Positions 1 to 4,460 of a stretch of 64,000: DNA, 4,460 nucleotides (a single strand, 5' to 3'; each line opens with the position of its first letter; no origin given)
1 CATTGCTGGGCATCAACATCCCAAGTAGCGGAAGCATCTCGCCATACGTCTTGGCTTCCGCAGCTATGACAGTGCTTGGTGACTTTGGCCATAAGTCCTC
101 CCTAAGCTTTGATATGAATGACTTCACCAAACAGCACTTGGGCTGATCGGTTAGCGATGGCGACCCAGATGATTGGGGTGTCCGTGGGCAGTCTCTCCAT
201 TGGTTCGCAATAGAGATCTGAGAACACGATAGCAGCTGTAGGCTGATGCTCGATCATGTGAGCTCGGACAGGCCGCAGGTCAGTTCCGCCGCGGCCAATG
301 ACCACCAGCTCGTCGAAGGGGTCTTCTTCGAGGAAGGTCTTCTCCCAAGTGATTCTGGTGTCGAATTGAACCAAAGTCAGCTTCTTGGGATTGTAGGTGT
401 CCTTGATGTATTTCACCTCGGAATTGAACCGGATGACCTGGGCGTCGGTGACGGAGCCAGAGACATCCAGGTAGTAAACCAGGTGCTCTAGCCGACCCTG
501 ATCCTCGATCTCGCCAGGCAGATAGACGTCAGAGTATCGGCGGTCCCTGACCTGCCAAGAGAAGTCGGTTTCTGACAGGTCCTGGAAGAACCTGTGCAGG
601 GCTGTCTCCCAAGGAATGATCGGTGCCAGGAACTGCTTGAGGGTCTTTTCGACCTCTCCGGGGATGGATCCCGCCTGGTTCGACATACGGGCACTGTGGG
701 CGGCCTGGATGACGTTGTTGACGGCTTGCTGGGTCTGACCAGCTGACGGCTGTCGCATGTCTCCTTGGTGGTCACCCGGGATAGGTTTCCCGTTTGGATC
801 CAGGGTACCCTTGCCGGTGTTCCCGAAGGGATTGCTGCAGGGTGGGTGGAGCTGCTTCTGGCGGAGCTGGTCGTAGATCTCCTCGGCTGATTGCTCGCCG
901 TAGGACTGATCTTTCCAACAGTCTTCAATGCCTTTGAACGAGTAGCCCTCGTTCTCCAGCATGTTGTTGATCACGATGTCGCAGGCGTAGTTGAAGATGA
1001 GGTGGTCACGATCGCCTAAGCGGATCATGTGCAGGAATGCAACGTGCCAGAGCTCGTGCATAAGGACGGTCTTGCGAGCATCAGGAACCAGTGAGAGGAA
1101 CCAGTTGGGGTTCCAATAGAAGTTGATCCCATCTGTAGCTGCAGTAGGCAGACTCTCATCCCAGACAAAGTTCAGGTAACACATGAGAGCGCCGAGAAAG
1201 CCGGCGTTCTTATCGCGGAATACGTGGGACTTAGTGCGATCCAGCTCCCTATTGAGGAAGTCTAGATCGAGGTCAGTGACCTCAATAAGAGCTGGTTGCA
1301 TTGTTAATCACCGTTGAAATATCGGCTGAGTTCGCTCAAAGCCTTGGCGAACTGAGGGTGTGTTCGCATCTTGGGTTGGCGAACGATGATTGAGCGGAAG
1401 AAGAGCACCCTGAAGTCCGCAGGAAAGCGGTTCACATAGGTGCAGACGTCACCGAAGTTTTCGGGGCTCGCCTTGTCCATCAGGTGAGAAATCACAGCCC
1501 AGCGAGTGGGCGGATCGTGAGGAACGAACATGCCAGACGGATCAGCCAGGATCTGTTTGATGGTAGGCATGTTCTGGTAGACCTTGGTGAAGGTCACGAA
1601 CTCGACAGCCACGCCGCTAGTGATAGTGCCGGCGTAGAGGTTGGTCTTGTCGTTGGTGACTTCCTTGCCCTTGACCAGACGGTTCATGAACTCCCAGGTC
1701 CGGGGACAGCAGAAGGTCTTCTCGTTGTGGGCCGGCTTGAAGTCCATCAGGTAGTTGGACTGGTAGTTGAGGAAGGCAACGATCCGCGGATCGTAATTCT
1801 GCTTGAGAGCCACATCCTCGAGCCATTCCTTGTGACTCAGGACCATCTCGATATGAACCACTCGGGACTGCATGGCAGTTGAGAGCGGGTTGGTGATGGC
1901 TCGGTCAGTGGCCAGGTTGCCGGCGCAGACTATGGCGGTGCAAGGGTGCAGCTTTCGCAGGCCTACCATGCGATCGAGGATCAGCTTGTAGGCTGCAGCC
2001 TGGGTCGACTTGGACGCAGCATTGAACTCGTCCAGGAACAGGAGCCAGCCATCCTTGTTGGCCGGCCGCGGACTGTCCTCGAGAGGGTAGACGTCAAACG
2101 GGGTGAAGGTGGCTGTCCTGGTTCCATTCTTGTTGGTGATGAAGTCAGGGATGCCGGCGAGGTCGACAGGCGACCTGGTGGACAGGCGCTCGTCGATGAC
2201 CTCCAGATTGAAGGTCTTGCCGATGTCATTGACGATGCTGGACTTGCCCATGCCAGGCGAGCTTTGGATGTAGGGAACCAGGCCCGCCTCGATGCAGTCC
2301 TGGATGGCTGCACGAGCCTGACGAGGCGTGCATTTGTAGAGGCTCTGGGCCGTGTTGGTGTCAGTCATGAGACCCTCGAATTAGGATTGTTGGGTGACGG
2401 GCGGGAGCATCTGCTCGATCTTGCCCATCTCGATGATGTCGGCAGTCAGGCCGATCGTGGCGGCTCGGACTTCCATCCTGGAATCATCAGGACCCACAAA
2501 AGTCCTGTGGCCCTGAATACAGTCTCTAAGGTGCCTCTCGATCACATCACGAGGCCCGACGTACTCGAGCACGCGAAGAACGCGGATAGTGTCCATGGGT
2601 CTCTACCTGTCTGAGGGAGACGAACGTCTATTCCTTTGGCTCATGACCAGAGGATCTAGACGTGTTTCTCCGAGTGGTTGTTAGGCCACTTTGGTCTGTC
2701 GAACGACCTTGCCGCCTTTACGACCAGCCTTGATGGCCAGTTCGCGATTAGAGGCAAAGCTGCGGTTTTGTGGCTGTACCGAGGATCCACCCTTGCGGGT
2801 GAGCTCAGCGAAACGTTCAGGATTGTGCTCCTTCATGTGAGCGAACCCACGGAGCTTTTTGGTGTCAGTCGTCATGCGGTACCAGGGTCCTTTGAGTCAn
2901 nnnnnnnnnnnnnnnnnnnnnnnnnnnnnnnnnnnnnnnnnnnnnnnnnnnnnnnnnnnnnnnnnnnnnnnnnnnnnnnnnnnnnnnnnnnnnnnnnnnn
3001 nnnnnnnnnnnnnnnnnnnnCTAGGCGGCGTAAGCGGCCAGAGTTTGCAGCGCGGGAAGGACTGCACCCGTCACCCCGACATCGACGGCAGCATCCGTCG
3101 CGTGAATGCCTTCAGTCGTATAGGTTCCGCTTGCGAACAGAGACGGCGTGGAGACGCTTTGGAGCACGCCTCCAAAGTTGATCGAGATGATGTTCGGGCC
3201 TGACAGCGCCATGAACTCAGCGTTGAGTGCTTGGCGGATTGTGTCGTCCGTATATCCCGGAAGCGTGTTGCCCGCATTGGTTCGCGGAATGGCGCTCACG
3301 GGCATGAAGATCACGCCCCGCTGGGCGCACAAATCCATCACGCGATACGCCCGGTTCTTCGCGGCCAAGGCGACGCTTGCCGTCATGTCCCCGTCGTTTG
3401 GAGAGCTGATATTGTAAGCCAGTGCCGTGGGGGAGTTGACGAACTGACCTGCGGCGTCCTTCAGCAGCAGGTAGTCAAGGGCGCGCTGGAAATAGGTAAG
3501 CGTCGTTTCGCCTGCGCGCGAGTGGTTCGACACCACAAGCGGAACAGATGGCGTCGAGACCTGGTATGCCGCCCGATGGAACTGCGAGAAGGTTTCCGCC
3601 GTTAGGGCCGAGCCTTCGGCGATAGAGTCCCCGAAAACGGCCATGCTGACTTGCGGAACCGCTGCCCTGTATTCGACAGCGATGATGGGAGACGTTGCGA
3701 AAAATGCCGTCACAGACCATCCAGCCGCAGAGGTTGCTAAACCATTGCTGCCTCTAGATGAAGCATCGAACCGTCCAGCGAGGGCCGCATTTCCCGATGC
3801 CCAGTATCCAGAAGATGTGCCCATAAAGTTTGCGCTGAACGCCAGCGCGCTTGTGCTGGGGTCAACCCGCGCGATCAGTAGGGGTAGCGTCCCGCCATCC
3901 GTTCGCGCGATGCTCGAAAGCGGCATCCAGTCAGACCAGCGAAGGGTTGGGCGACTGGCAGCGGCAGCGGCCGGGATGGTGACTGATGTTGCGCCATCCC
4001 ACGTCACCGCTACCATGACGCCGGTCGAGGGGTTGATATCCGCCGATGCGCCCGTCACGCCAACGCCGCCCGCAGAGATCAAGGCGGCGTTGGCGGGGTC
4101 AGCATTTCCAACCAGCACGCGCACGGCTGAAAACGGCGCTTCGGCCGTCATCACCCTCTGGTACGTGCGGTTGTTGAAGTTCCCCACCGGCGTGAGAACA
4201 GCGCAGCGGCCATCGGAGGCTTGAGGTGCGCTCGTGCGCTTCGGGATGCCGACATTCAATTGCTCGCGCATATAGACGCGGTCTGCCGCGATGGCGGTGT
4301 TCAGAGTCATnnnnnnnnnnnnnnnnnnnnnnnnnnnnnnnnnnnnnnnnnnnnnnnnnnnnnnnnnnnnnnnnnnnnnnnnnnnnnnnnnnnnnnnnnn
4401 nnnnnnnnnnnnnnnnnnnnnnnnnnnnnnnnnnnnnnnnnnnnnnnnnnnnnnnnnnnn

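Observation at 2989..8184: Duplicated small-protein + SGNH esterase module at the N4 capsid-decoration locus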

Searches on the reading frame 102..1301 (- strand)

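Call 5: search_protein_families(library=pfam, proteins=[window:102-1301:-], max_evalue=0.1)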
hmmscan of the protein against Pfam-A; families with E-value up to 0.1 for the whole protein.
window:102-1301:- (399 aa): 2 families
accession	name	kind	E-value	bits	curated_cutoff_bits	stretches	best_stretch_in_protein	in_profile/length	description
PF13203.12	DUF2201_N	-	4e-44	151.7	23.2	1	23-263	7-269/271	Putative metallopeptidase domain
PF09967.15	DUF2201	-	1.1e-29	103.5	26.4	1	274-397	1-122/123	VWA-like domain (DUF2201)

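Call 6: search_protein_families(library=phrogs, proteins=[window:102-1301:-], max_evalue=0.01)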
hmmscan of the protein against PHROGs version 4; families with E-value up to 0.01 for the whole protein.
window:102-1301:- (399 aa): 2 families
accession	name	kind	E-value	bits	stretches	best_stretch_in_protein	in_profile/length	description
phrog_1314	-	DNA, RNA and nucleotide metabolism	2.2e-130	436.3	1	14-398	9-391/394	HNH endonuclease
phrog_30358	-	unknown function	7.2e-64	216.5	1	209-397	11-199/204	-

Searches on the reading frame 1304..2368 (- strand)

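Call 5: search_protein_families(library=pfam, proteins=[window:1304-2368:-], max_evalue=0.1)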
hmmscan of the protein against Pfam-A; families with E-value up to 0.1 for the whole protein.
window:1304-2368:- (354 aa): 1 family
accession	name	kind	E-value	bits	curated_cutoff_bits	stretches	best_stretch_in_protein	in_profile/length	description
PF07728.20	AAA_5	-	0.043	14.2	22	0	97-136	65-96/139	AAA domain (dynein-related subfamily)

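Call 6: search_protein_families(library=phrogs, proteins=[window:1304-2368:-], max_evalue=0.01)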
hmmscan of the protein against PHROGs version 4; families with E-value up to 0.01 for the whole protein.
window:1304-2368:- (354 aa): 5 families
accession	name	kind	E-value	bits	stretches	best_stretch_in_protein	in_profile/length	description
phrog_1297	-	other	1.2e-124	416.9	1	8-352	4-354/356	ATPase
phrog_16335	-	other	9.1e-63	212.9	1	7-192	4-184/267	ATPase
phrog_21479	-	unknown function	9.8e-22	77.7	1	8-70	5-67/68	-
phrog_168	-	DNA, RNA and nucleotide metabolism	0.00042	21.1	1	15-178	26-159/314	clamp loader of DNA polymerase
phrog_249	-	moron, auxiliary metabolic gene and host takeover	0.0072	16.7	0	26-130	124-217/380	porphyrin biosynthesis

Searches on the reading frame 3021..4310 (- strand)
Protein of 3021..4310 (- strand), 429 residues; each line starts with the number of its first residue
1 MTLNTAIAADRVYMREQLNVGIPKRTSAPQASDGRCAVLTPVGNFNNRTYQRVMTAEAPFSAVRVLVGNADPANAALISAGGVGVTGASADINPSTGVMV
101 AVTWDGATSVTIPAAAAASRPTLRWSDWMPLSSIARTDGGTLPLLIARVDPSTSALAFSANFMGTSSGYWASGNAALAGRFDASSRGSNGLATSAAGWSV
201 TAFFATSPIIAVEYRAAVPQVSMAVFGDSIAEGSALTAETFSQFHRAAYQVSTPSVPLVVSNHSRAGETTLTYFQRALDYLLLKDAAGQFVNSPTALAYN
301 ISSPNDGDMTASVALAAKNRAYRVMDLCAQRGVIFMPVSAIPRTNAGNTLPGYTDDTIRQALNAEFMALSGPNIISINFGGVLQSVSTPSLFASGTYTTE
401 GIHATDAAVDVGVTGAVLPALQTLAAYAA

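Call 5: search_protein_families(library=pfam, proteins=[window:3021-4310:-], max_evalue=0.1)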
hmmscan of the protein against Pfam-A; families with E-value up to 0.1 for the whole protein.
window:3021-4310:- (429 aa): 0 families

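Call 6: search_protein_families(library=phrogs, proteins=[window:3021-4310:-], max_evalue=0.01)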
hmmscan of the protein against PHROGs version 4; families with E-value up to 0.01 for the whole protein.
window:3021-4310:- (429 aa): 0 families

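Call 25: search_dna_similar(query=window:3021-4310:-, collection=phages, mode=protein, max_rows=30, max_evalue=0.001)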
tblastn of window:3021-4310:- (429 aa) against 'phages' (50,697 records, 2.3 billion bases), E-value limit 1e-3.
Records with a match: 6; places in all: 6; records where one place covers at least 80% of the query: 1.
Best place of each record, by identity: <60% 6.
By first word of the organism name: Pseudomonas 2; Shewanella 2; Gordonia 1; Providencia 1.
By host as written in the record: Stutzerimonas stutzeri NCTC10475 2; - 2; Gordonia terrae NRRL B-16283 1; Providencia stuartii 1.
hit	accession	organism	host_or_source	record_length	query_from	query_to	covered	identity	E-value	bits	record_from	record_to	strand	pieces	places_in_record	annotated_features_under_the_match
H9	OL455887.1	Gordonia phage Zany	Gordonia terrae NRRL B-16283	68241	42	403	84%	29.4%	4e-22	105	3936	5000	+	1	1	5: hypothetical protein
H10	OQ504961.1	Pseudomonas phage ZRG1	Stutzerimonas stutzeri NCTC10475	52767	102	371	63%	30.1%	2e-13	79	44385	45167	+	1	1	SGNH/GDSL hydrolase family protein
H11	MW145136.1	Providencia phage PSTNGR1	Providencia stuartii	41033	103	403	70%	26.4%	3e-9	65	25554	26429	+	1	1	hypothetical protein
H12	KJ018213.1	Shewanella sp. phage 1/44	Baltic Sea ice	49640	121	403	66%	23.8%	2e-8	62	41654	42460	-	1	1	SGNH hydrolase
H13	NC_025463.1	Shewanella sp. phage 1/44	Baltic Sea ice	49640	121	403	66%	23.8%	2e-8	62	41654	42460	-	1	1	SGNH hydrolase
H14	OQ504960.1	Pseudomonas phage ZQG1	Stutzerimonas stutzeri NCTC10475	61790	34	279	57%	26.3%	3e-6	56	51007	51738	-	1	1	SGNH/GDSL hydrolase family protein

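Call 26: get_annotated_region(hit=H9, flank=4000)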
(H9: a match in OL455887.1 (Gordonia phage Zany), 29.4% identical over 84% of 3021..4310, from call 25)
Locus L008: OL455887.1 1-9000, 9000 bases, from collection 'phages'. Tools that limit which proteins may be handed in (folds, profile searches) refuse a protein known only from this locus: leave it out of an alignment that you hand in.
description: Gordonia phage Zany, complete genome.
organism: Gordonia phage Zany (NCBI taxid 2910759)
taxonomy: Viruses; Duplodnaviria; Heunggongvirae; Uroviricota; Caudoviricetes; Lambovirus
host: Gordonia terrae NRRL B-16283; source: soil; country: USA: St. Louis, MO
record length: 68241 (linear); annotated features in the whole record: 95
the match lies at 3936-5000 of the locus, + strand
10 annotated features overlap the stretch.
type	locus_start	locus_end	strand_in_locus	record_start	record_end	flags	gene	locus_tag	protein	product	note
CDS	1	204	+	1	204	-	1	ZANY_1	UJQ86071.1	hypothetical protein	-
CDS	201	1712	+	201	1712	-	2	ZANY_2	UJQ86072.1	terminase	-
CDS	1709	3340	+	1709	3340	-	3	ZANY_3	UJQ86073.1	portal protein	-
CDS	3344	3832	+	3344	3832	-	4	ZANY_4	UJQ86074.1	minor tail protein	-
CDS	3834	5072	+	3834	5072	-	5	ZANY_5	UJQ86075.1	hypothetical protein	-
CDS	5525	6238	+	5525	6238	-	6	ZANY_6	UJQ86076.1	hypothetical protein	-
CDS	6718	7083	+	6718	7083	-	7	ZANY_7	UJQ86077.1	hypothetical protein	-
CDS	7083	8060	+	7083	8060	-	8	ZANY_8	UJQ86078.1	hypothetical protein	terminase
CDS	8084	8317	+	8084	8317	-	9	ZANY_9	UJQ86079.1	hypothetical protein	-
CDS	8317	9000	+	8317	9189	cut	10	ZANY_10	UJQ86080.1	hypothetical protein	minor tail protein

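Call 27: get_annotated_region(hit=H10, flank=4000)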
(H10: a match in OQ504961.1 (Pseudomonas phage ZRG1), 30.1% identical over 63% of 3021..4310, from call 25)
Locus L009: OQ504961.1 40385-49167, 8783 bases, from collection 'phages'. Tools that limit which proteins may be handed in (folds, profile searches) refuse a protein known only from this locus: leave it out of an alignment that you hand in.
description: Pseudomonas phage ZRG1, complete genome.
organism: Pseudomonas phage ZRG1 (NCBI taxid 3032262)
taxonomy: Viruses; Duplodnaviria; Heunggongvirae; Uroviricota; Caudoviricetes
host: Stutzerimonas stutzeri NCTC10475; source: seawater; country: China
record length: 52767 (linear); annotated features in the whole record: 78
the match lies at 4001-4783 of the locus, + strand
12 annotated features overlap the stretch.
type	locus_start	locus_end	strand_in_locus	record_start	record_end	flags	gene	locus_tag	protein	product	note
CDS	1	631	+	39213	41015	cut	-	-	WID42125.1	hypothetical protein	-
CDS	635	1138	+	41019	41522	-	-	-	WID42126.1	baseplate assembly protein V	-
CDS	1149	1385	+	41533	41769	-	-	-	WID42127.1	membrane protein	-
CDS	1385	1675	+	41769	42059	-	-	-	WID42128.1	PaaR repeat-containing protein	-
CDS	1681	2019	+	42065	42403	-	-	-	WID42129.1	baseplate assembly protein W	-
CDS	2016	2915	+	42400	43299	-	-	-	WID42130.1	baseplate J family protein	baseplate J/gp47 family protein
CDS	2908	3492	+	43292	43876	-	-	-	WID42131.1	tail protein I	-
CDS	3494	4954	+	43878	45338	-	-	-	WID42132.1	SGNH/GDSL hydrolase family protein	-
CDS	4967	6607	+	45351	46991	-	-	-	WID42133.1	tail protein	-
CDS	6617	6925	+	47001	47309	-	-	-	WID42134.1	tail protein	-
CDS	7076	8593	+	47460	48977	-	-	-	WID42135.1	tail protein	-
CDS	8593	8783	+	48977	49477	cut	-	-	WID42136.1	major tail tube protein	-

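Call 33: search_protein_families(library=pfam, proteins=[L008:3834-5072:+, L009:3494-4954:+, L008:3344-3832:+], max_evalue=0.1)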
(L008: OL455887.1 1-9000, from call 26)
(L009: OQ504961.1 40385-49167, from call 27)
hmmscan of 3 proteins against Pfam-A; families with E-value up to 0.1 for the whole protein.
L008:3834-5072:+ (412 aa): 2 families
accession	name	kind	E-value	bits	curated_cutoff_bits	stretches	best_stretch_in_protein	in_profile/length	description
PF13472.12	Lipase_GDSL_2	-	6.7e-10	40.2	32.9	1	219-397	2-178/178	GDSL-like Lipase/Acylhydrolase family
PF00657.28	Lipase_GDSL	-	7.1e-06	26.7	23.6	1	219-401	4-207/208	GDSL-like Lipase/Acylhydrolase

L009:3494-4954:+ (486 aa): 2 families
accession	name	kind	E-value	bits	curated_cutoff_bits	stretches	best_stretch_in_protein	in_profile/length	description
PF13472.12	Lipase_GDSL_2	-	6.8e-06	27.1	32.9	1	290-470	3-177/178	GDSL-like Lipase/Acylhydrolase family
PF00657.28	Lipase_GDSL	-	0.07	13.7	23.6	0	376-475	148-207/208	GDSL-like Lipase/Acylhydrolase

L008:3344-3832:+ (162 aa): 2 families
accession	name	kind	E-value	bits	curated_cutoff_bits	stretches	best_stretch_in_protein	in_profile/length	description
PF05593.20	RHS_repeat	-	1.3e-05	25.9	22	1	139-160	11-31/38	RHS Repeat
PF20367.4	DUF6662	-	0.044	13.7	27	0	67-150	141-224/308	Family of unknown function (DUF6662)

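Call 48: find_related_loci(query=window:3021-4310:-, collection=viral_contigs, flank=3000)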
Query window:3021-4310:- (429 aa) in viral_contigs; peptide patterns used: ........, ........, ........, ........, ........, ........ (x = any residue, [..] = any of these).
11 stretches matched a pattern, but none encodes a relative of the query by tblastn (E <= 1e-3).

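Call 82: find_homologous_proteins(query=window:3021-4310:-, max_evalue=0.001)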
Query window:3021-4310:- (429 aa): 12 proteins with E <= 0.001 among 8000 candidates.
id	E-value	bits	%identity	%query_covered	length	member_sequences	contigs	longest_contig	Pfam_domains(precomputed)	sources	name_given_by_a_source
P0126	7.1e-270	913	100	100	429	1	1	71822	-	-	-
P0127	4.0e-132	459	58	91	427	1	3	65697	PF13472.13,PF00657.29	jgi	jgi:lysophospholipase L1-like esterase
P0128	3.5e-125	436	52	96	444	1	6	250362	PF13472.13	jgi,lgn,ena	jgi:hypothetical protein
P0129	4.6e-123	429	53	94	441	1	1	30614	-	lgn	-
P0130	8.6e-95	336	48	86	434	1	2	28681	-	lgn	-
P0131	2.4e-25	108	31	86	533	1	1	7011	PF13472.13,PF00657.29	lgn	-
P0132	3.1e-25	107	31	89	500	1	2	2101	PF13472.13,PF00657.29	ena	-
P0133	3.7e-20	91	30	87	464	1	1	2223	PF13472.13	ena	-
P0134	2.9e-15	74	28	90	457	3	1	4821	PF13472.13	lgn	-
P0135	5.9e-15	73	27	91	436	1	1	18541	PF13472.13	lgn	-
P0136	2.8e-12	65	28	89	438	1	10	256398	-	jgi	jgi:hypothetical protein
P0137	1.9e-7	49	26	88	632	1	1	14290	PF13472.13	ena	-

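Call 83: find_encoding_contigs(protein=P0127, flank=5000, max_places=2)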
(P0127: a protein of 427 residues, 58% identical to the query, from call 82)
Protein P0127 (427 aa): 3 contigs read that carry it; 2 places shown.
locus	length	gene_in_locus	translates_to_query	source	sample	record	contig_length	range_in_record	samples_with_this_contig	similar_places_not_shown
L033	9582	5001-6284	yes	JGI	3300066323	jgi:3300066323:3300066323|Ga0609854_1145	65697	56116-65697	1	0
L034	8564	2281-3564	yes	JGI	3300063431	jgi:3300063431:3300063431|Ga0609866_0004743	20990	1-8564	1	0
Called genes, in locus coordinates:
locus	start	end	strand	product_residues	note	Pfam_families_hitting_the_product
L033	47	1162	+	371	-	PF01571:GCV_T, PF08669:GCV_T_C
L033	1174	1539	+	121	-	PF01597:GCV_H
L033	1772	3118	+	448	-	PF02347:GDC-P, PF00266:Aminotran_5 (weak), PF01053:Cys_Met_Meta_PP (weak)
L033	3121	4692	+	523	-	PF02347:GDC-P, PF00266:Aminotran_5, PF21478:GcvP2_C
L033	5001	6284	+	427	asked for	PF00657:Lipase_GDSL (weak), PF13472:Lipase_GDSL_2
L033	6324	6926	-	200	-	PF00440:TetR_N, PF17754:TetR_C_14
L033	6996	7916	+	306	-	PF00106:adh_short, PF08659:KR, PF13561:adh_short_C2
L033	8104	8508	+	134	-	-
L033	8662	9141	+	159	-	PF20587:DUF6789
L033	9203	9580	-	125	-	?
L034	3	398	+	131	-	?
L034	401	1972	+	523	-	PF02347:GDC-P, PF00266:Aminotran_5, PF21478:GcvP2_C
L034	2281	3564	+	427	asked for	PF00657:Lipase_GDSL (weak), PF13472:Lipase_GDSL_2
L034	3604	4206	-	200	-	PF00440:TetR_N, PF17754:TetR_C_14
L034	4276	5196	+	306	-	PF00106:adh_short, PF01370:Epimerase (weak), PF08659:KR, PF13561:adh_short_C2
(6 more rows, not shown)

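Call 84: find_encoding_contigs(protein=P0128, flank=5000, max_places=2)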
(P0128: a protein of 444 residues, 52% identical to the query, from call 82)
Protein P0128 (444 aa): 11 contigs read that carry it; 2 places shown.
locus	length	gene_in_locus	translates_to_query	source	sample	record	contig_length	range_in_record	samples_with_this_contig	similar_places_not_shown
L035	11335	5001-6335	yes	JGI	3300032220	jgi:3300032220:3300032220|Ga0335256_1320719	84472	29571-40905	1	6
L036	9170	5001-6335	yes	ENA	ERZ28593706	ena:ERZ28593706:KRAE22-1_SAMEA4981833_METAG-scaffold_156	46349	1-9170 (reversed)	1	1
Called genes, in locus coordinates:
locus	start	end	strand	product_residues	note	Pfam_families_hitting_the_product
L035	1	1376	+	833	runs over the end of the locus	-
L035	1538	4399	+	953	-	-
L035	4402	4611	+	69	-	-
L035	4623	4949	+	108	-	-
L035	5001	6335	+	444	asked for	PF13472:Lipase_GDSL_2 (weak)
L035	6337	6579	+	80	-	-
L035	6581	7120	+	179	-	PF05257:CHAP (faint)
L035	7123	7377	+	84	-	PF23987:Phage_holin_10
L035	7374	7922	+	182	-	-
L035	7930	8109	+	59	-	-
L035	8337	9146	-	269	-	PF13444:Acetyltransf_5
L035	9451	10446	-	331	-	-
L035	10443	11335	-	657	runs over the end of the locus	PF00512:HisKA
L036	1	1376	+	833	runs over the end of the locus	-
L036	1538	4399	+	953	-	-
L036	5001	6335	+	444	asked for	PF13472:Lipase_GDSL_2 (weak)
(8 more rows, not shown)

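Call 85: find_encoding_contigs(protein=P0129, flank=5000, max_places=2)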
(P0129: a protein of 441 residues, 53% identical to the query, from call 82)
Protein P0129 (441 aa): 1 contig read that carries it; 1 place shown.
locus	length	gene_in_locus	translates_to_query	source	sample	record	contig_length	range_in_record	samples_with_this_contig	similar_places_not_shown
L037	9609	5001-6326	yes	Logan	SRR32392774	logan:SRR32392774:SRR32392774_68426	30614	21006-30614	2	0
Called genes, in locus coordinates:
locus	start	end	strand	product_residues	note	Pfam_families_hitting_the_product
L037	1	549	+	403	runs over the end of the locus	PF04865:Baseplate_J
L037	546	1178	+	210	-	PF11041:Phage_Wedge1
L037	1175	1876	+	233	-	-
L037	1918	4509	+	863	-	-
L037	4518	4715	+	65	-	-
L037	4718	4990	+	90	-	-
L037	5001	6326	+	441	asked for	-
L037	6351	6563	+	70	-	-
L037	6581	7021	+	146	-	-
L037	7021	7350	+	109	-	-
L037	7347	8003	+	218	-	PF11860:Muramidase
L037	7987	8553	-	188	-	PF13392:HNH_3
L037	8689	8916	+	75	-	-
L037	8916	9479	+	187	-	-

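Call 107: search_protein_families(library=phrogs, proteins=[L035:4623-4949:+, L037:4718-4990:+], max_evalue=0.01)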
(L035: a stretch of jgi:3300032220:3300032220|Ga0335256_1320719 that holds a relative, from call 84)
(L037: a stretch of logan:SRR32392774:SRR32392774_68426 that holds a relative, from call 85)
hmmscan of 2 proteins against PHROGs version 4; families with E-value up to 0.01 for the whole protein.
L035:4623-4949:+ (108 aa): 0 families

L037:4718-4990:+ (90 aa): 0 families

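Call 113: find_related_loci(query=A6, collection=genome_contigs, flank=2500)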
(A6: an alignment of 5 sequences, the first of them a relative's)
Query A6 (429 aa) in genome_contigs; peptide patterns used: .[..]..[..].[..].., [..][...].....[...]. (x = any residue, [..] = any of these).
212 stretches matched a pattern; 3 encode a relative of the query (tblastn E <= 1e-3); 3 distinct loci.
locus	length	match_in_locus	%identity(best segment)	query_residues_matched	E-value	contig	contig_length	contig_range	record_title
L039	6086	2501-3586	42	47-406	1e-73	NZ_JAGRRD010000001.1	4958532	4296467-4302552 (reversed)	Azoarcus sp. L1K30 Scaffold_1, whole genome shotgun sequence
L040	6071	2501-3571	28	47-406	4e-17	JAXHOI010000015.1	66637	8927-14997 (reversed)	MAG: Sphingobium sp. isolate Salar_de_Ascotan_water_MAG_AWA28 contig_16048_polypolish, whole genome shotgun sequence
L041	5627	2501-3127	26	34-273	6e-6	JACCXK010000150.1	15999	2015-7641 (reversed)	MAG: Alphaproteobacteria bacterium isolate MGR_bin176 SD2897-2912_k127_1209562, whole genome shotgun sequence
